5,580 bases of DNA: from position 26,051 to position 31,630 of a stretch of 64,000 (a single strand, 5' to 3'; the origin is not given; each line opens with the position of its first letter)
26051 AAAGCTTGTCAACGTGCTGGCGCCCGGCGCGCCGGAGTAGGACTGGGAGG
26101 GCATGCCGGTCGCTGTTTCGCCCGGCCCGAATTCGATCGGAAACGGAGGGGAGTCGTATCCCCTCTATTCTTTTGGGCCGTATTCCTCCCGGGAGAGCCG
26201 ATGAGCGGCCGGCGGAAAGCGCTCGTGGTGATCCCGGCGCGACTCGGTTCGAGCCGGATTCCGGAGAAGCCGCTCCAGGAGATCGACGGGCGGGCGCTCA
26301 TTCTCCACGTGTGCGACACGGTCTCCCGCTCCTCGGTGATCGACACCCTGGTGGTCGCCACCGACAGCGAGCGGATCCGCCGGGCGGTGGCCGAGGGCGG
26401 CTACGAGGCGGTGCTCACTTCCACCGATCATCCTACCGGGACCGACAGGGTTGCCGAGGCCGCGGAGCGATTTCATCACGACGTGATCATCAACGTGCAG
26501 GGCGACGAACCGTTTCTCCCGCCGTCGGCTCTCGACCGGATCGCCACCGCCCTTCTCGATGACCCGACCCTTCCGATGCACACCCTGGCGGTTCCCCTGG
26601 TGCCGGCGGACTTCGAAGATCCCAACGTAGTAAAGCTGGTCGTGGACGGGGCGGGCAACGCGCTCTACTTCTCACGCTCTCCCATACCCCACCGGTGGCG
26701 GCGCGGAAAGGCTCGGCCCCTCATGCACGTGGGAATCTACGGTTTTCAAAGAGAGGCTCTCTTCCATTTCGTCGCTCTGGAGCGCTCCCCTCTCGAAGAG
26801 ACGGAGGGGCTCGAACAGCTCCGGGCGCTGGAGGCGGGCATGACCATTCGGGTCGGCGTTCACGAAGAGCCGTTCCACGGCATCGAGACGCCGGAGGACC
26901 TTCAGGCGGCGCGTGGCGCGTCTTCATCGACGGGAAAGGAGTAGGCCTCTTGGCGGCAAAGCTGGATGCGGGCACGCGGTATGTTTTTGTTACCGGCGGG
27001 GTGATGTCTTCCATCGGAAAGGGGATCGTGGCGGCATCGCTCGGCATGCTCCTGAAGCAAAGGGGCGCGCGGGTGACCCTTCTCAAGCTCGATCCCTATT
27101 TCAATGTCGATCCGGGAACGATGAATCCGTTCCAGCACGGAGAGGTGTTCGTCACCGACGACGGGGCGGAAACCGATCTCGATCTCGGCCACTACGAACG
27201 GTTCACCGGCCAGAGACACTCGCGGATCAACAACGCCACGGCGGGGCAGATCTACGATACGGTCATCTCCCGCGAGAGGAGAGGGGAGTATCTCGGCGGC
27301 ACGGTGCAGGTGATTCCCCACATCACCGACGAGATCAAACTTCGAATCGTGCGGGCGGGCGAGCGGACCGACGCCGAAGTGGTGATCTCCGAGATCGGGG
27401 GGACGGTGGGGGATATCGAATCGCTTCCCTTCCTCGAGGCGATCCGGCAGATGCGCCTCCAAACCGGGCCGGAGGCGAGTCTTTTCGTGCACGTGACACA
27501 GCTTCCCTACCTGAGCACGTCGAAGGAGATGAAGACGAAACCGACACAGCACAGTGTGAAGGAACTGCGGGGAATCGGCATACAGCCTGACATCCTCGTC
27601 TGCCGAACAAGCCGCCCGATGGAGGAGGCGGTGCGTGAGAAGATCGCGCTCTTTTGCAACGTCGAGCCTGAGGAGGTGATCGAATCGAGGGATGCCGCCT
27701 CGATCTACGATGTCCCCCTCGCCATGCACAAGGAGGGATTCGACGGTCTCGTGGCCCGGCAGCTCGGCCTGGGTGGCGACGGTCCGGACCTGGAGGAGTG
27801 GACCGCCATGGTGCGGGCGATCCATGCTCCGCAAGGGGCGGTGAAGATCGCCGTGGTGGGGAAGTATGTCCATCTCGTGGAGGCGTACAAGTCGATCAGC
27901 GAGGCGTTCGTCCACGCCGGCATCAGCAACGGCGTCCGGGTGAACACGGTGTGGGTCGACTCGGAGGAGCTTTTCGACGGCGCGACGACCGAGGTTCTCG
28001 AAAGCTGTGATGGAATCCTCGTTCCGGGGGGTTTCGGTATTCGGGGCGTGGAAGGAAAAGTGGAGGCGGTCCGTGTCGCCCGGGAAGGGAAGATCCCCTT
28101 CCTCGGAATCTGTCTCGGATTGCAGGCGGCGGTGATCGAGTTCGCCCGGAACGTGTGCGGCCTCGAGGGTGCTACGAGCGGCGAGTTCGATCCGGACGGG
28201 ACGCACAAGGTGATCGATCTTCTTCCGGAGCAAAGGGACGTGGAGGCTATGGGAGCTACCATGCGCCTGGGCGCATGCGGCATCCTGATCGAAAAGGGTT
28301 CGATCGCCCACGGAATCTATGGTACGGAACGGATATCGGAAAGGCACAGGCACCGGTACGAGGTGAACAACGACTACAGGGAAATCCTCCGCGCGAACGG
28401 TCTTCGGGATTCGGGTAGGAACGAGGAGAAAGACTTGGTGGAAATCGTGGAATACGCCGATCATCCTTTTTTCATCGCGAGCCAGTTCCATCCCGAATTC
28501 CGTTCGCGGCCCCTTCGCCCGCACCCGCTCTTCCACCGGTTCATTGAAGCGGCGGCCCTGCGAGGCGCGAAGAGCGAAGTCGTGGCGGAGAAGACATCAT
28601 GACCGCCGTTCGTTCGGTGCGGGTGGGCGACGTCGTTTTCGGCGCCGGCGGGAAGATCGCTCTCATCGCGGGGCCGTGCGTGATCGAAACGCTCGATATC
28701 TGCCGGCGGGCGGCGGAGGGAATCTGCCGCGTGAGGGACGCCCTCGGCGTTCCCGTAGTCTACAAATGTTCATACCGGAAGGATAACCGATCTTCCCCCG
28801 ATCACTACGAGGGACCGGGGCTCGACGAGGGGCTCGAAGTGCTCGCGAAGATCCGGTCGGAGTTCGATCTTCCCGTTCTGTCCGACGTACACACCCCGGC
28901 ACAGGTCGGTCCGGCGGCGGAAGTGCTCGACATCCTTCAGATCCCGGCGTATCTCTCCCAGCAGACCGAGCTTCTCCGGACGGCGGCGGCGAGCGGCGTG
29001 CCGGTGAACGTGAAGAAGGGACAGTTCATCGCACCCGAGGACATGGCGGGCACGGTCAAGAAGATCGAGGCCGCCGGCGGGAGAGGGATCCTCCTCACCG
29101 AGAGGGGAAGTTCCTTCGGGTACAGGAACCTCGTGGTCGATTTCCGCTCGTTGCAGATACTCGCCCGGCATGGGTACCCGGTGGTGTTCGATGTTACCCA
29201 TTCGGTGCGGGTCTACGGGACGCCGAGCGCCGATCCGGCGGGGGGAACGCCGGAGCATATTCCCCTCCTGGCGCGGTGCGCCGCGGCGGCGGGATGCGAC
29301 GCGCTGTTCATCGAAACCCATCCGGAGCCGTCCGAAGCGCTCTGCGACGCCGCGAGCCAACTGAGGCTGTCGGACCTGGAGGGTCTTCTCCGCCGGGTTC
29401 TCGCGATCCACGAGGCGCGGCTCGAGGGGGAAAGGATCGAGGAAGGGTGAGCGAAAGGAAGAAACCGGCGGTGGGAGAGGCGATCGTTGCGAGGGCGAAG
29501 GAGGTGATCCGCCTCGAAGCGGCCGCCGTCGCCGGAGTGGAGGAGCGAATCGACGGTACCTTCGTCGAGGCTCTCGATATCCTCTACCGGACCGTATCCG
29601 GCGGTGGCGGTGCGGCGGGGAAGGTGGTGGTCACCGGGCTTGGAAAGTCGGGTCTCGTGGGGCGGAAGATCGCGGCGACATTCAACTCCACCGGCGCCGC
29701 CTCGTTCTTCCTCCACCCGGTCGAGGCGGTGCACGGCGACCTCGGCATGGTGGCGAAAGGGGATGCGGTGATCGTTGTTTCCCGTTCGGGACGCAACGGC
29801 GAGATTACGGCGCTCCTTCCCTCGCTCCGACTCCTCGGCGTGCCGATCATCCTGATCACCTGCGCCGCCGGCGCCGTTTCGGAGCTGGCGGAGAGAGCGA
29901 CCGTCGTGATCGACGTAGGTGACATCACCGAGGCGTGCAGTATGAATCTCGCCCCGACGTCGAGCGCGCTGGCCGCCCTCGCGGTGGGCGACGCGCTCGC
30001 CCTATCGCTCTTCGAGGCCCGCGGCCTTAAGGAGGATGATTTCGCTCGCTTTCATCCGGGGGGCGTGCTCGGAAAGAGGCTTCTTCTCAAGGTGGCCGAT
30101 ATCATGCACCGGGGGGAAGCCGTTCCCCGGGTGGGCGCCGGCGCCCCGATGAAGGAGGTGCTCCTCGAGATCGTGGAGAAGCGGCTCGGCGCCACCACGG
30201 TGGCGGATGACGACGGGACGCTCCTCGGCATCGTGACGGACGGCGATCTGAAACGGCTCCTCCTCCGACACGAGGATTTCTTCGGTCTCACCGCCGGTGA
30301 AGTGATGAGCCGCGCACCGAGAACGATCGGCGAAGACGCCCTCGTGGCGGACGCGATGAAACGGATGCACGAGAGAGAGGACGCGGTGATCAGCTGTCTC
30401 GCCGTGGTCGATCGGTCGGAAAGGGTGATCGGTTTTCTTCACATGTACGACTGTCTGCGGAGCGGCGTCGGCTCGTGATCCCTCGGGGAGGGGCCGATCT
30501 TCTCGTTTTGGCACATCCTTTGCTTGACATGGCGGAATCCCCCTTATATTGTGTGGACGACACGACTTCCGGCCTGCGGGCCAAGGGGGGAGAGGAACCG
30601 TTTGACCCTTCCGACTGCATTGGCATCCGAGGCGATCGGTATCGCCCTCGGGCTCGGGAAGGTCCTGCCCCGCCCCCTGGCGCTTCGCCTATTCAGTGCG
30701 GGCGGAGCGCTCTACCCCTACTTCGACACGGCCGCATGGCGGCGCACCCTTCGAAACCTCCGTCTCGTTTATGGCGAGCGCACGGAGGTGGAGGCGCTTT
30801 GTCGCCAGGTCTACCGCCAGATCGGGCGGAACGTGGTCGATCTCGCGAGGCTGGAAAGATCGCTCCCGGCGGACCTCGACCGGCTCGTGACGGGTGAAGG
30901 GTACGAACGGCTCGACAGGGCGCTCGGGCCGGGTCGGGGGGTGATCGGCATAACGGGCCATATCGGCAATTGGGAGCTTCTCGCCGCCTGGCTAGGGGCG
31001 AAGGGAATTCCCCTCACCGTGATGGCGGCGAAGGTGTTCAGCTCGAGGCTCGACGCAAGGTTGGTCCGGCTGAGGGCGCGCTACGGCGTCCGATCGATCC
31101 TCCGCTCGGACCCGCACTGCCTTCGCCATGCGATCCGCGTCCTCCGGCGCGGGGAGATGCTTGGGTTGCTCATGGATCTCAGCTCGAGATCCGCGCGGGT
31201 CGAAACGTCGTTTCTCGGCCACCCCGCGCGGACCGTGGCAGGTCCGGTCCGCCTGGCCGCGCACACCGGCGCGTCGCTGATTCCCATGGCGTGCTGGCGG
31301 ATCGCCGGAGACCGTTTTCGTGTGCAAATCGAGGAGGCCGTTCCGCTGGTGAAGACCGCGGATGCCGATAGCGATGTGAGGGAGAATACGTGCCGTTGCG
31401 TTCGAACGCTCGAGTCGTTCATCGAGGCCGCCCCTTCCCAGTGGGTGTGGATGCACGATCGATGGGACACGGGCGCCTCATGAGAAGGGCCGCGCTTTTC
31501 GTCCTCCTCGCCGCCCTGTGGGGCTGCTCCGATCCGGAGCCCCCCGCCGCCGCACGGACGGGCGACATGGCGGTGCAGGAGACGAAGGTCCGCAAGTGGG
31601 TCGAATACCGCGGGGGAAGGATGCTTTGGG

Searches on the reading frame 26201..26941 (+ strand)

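Call 31: search_protein_families(library=pfam, proteins=[window:26201-26941:+])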
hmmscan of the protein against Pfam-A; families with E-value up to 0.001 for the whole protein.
window:26201-26941:+ (247 aa): 2 families
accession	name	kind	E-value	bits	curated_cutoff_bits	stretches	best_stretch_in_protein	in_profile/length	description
PF02348.25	CTP_transf_3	-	9.5e-54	182.9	22.6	1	9-216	2-217/217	Cytidylyltransferase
PF12804.13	NTP_transf_3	-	6.6e-10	39.8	27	1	14-121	11-114/160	MobA-like NTP transferase domain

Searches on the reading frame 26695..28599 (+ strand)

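Call 31: search_protein_families(library=pfam, proteins=[window:26695-28599:+])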
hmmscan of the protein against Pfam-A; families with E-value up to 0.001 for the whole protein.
window:26695-28599:+ (635 aa): 4 families
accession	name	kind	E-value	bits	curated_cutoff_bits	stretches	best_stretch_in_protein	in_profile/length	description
PF06418.20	CTP_synth_N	-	1e-124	415.6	26.1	1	95-359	1-265/265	CTP synthase N-terminus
PF00117.34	GATase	-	6.8e-38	130.7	22.8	1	394-618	2-189/190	Glutamine amidotransferase class-I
PF07722.19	Peptidase_C26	-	5.5e-06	26.7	20.5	1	459-601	98-219/219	Peptidase C26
PF01656.29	CbiA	-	0.00058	20.3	25.4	1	104-203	7-54/125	CobQ/CobB/MinD/ParA nucleotide binding domain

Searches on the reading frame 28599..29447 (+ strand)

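Call 31: search_protein_families(library=pfam, proteins=[window:28599-29447:+])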
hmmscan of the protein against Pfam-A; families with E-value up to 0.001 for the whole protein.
window:28599-29447:+ (283 aa): 1 family
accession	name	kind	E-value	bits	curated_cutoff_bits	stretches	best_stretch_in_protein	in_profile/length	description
PF00793.26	DAHP_synth_1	-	4.5e-58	196.7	25.5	1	11-264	9-258/270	DAHP synthetase I family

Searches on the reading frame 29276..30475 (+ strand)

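Call 31: search_protein_families(library=pfam, proteins=[window:29276-30475:+])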
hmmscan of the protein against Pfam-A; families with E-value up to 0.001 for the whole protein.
window:29276-30475:+ (400 aa): 2 families
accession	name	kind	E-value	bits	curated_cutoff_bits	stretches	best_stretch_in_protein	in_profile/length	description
PF01380.27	SIS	-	6.7e-20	71.7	25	1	114-243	5-130/131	SIS domain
PF00571.33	CBS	-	2.9e-19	69.6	24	2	340-396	1-54/57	CBS domain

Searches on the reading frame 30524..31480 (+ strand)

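Call 8: search_protein_families(library=pfam, proteins=[window:30524-31480:+])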
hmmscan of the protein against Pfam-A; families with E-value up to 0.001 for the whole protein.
window:30524-31480:+ (319 aa): 1 family
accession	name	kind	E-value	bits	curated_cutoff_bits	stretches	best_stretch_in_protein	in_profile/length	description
PF03279.18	Lip_A_acyltrans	-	4.8e-45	154.4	22.3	1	43-315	24-294/295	Bacterial lipid A biosynthesis acyltransferase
